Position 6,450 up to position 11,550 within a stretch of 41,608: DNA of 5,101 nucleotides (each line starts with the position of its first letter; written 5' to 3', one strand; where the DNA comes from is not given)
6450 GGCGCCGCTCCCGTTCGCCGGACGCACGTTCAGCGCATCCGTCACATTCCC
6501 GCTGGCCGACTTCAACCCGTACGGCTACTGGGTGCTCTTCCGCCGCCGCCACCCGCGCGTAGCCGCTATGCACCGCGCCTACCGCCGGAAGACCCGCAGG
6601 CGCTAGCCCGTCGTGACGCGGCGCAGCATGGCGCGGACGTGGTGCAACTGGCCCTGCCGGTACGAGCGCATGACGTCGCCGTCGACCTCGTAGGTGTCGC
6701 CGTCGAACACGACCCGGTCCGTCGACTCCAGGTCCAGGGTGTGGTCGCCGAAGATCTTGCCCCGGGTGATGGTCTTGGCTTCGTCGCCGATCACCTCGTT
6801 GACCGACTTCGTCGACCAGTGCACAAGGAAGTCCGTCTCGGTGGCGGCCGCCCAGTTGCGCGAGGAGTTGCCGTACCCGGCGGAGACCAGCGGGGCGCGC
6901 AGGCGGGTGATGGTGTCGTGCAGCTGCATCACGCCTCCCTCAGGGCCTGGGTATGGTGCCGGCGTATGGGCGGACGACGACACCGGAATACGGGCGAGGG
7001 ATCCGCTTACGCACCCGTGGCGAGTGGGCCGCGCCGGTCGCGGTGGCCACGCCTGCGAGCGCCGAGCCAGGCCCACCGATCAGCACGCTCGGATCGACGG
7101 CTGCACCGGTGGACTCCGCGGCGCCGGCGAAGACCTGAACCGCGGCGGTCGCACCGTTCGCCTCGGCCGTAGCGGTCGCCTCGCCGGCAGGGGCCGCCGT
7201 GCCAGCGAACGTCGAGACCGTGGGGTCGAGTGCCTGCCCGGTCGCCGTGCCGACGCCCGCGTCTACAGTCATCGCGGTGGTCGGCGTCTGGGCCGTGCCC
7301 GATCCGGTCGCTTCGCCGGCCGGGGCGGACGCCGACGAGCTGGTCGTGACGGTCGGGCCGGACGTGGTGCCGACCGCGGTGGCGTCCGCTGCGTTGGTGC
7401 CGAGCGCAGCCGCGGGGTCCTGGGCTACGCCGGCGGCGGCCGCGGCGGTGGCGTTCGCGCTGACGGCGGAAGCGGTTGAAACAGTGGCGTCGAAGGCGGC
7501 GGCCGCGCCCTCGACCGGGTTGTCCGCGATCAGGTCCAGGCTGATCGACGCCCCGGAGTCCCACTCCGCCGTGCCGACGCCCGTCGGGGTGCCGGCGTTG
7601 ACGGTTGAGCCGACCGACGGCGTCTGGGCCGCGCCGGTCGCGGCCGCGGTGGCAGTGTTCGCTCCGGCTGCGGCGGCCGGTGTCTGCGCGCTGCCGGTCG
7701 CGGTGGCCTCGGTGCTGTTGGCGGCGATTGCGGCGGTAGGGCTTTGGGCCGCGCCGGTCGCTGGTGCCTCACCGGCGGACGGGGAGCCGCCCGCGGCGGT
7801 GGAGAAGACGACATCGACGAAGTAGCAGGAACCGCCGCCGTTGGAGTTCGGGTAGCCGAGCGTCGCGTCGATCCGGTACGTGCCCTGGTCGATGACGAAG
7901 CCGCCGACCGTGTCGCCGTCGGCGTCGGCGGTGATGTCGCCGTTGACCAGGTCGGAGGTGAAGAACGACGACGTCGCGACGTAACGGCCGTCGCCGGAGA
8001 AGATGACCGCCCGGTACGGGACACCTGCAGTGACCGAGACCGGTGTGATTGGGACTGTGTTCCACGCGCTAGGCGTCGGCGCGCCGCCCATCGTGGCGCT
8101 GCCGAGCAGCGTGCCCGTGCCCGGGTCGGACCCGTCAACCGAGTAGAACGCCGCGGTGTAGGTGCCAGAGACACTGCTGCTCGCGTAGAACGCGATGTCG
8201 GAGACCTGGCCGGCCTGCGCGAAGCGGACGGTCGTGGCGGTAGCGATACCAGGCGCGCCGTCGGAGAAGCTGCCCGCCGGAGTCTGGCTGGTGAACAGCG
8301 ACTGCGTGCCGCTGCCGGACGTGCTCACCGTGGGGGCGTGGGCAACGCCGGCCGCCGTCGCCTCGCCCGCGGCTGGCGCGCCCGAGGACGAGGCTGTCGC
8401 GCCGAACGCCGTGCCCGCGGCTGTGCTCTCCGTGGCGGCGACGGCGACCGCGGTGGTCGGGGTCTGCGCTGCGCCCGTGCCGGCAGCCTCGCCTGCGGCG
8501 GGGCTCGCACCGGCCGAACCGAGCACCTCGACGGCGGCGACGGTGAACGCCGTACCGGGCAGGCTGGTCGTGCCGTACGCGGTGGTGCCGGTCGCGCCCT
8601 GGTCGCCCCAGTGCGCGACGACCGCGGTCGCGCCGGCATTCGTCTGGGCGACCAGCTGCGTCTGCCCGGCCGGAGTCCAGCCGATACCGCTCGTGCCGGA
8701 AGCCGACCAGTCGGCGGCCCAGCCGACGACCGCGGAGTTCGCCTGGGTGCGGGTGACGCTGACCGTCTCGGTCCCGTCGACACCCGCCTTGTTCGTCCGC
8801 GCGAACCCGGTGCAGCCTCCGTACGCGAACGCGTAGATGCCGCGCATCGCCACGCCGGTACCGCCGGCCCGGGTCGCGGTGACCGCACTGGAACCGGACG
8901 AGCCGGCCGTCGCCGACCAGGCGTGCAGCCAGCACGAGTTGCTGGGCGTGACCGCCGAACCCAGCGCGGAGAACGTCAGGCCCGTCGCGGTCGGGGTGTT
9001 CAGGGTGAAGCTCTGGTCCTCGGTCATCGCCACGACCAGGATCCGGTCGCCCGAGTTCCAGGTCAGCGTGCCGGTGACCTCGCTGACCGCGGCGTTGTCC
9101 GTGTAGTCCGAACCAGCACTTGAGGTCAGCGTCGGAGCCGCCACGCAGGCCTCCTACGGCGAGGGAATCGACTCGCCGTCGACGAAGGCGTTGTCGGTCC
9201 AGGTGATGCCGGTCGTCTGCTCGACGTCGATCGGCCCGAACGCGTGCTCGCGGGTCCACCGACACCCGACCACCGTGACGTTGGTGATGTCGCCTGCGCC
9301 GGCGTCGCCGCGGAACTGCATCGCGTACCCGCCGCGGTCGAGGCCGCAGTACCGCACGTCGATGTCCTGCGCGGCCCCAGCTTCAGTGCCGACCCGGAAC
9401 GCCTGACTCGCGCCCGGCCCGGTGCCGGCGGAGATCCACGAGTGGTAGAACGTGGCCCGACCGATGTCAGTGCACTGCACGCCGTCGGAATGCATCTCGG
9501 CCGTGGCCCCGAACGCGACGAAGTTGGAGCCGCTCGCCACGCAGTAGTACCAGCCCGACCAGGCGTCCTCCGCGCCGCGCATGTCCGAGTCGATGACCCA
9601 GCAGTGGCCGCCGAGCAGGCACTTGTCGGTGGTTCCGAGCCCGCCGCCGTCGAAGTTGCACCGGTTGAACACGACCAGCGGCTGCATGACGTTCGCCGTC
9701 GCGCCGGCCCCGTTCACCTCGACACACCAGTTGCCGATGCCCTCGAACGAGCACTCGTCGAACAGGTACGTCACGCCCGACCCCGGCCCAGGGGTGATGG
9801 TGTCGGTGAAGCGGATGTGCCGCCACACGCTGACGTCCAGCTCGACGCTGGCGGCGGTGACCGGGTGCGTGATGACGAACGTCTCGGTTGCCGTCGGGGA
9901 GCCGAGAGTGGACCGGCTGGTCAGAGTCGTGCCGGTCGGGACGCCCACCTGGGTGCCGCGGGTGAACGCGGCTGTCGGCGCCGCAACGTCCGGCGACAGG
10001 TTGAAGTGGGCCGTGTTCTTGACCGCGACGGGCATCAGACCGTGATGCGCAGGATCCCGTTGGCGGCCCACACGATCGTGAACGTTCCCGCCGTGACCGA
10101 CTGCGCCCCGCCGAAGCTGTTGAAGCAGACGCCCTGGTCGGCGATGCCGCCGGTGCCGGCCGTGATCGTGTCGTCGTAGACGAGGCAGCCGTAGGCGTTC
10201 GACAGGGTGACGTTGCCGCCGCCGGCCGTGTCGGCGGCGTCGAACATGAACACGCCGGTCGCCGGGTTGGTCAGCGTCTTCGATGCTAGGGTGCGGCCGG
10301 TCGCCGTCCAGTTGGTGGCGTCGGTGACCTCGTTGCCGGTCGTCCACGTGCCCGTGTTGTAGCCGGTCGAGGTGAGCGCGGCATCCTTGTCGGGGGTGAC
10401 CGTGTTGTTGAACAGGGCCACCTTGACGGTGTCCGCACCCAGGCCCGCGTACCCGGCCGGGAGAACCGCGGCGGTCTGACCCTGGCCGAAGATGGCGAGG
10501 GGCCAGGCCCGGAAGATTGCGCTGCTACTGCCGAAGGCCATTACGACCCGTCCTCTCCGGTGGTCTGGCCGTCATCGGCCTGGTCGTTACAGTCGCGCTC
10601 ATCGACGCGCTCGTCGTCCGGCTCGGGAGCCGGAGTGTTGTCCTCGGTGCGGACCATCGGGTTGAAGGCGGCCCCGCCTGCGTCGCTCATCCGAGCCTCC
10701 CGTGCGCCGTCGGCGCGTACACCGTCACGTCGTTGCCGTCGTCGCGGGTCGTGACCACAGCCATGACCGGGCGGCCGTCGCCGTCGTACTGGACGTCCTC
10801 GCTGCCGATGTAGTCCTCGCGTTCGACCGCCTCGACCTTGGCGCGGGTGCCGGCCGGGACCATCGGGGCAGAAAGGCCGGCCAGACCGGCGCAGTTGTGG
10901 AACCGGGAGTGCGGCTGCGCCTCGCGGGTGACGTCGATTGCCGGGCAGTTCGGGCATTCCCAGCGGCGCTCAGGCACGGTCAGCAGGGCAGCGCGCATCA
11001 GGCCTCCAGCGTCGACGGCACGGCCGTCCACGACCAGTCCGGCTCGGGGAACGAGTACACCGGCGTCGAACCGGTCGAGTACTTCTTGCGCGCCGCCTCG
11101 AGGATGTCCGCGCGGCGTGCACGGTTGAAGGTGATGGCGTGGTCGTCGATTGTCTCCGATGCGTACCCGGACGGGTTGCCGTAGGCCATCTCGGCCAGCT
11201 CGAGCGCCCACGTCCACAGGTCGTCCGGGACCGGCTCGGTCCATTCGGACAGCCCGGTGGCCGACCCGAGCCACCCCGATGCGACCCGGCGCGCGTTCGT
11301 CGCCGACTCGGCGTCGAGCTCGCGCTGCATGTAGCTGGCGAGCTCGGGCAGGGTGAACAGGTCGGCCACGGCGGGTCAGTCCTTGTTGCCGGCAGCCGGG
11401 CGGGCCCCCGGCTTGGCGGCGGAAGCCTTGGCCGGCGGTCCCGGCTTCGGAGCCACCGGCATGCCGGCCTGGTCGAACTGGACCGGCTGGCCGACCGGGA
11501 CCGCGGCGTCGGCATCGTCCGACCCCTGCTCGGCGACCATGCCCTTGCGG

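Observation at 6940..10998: Fibre, beta-helix and DUF4082-like genes sit inside the head-to-neck module, while the tail-tip module is minimal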

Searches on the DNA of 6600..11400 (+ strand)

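Call 6: search_dna_similar(query=window:6600-11400:+, collection=phages, mode=near, max_rows=30)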
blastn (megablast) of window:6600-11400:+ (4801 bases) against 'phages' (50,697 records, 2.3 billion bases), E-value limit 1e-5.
No match.

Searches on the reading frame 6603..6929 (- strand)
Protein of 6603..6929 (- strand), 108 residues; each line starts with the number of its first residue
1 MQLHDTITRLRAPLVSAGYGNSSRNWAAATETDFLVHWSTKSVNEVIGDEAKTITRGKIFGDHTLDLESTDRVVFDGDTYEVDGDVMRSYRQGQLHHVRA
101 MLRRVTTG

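Call 10: search_protein_families(library=pfam, proteins=[window:6603-6929:-], max_evalue=0.1)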
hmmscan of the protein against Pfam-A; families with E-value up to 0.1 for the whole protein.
window:6603-6929:- (108 aa): 0 families

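Call 11: search_protein_families(library=phrogs, proteins=[window:6603-6929:-], max_evalue=0.01)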
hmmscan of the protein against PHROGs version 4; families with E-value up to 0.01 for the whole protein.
window:6603-6929:- (108 aa): 1 family
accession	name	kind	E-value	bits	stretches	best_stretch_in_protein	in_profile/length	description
phrog_501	-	connector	6.3e-14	53.1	1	5-106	7-114/115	head closure Hc1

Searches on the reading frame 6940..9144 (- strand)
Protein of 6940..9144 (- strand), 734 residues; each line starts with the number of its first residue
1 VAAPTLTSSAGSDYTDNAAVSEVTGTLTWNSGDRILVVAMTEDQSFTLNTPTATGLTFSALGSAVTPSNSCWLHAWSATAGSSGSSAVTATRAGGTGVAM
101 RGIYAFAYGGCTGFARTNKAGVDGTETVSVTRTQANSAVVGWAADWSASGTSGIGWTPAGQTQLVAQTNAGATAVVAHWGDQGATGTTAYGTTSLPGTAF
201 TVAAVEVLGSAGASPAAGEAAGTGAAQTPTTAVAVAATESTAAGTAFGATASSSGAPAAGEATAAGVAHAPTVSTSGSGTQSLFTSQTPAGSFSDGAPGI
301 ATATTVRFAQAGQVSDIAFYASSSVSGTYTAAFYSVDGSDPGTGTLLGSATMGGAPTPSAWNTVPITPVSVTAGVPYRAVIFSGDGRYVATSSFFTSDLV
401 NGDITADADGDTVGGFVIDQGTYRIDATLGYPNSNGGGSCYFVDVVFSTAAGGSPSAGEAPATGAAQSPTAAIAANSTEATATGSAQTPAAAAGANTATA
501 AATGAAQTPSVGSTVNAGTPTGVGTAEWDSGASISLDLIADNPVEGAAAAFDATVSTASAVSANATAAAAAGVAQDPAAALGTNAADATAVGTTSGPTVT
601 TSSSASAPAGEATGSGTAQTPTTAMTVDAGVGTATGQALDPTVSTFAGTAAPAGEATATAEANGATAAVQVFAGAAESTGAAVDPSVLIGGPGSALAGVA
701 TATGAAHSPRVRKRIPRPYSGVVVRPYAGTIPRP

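Call 10: search_protein_families(library=pfam, proteins=[window:6940-9144:-], max_evalue=0.1)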
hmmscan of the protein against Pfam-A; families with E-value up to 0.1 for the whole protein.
window:6940-9144:- (734 aa): 1 family
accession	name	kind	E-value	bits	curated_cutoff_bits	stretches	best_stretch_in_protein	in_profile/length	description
PF13313.11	DUF4082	-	1.6e-14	54.5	28.4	1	307-443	22-143/143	Domain of unknown function (DUF4082)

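Call 11: search_protein_families(library=phrogs, proteins=[window:6940-9144:-], max_evalue=0.01)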
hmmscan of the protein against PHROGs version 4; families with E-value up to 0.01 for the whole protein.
window:6940-9144:- (734 aa): 0 families

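Call 26: search_solved_structures(query=window:6940-9144:-, max_evalue=1)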
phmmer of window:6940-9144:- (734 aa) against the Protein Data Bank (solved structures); distinct sequences matched with E-value up to 1: 0.

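Call 80: search_protein_families(library=ncbifam, proteins=[window:6940-9144:-], max_evalue=0.1)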
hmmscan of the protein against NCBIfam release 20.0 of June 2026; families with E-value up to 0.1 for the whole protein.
window:6940-9144:- (734 aa): 0 families

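Call 83: search_dna_similar(query=window:6940-9144:-, collection=phages, mode=protein, max_rows=25, max_evalue=0.001, rows=spread)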
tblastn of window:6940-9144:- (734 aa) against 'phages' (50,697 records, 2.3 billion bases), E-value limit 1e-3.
No match.
